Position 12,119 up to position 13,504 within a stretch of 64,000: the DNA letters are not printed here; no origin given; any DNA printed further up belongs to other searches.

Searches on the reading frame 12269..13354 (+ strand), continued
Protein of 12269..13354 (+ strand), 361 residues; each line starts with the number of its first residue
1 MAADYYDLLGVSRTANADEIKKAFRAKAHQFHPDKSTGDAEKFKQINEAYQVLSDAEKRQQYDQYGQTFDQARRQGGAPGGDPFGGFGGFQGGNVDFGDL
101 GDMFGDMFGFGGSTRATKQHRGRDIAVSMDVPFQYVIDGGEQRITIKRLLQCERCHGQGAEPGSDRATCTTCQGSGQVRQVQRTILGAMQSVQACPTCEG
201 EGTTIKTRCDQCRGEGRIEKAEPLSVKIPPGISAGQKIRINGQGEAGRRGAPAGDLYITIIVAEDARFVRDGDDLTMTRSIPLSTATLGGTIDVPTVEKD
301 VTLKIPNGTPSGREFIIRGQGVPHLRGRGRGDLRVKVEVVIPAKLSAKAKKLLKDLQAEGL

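Call 54: find_encoding_contigs(protein=P0034, flank=10000, max_places=1)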
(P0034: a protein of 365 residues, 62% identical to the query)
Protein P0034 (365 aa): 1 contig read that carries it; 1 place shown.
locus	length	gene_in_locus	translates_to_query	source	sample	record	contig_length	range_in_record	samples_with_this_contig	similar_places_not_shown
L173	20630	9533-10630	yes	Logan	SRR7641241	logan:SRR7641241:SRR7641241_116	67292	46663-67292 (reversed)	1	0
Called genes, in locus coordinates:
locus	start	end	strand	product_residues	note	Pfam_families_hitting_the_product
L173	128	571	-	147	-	PF04480:DUF559, PF18741:MTES_1575 (faint)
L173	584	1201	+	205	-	PF01965:DJ-1_PfpI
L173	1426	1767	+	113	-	-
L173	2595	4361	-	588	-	PF02366:PMT, PF13231:PMT_2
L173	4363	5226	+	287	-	PF13483:Lactamase_B_3, PF12706:Lactamase_B_2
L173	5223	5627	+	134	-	PF01641:SelR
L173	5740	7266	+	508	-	-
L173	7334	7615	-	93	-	-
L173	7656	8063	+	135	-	PF03819:MazG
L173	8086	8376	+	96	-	PF11950:DUF3467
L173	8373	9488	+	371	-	-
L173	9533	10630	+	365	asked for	PF00226:DnaJ, PF01556:DnaJ_C, PF00684:DnaJ_CXXCXGXG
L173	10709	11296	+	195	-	-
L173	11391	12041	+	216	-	PF18914:DUF5666 (weak)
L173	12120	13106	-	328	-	PF01207:Dus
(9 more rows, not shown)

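Call 58: list_cluster_members(proteins=[P0001, P0002, P0003, P0072])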
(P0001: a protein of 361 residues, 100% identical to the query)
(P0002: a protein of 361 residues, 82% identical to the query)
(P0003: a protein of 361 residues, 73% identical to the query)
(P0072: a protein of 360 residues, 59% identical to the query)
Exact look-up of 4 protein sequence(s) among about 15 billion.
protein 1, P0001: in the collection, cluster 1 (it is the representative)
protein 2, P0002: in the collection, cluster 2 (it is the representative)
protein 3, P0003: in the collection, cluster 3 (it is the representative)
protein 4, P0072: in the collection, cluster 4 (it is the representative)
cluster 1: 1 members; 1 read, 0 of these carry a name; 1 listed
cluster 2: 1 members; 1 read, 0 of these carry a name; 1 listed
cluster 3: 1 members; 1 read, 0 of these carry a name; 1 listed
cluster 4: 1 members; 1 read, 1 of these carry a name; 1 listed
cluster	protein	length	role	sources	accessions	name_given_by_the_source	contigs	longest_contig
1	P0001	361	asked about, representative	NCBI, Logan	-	-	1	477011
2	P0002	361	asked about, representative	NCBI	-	-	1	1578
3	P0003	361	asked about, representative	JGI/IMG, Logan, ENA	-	-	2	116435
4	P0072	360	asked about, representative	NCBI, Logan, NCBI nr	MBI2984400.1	MAG: molecular chaperone DnaJ [Candidatus Kerfeldbacteria bacterium] | molecular chaperone DnaJ [Candidatus Kerfeldbacteria bacterium]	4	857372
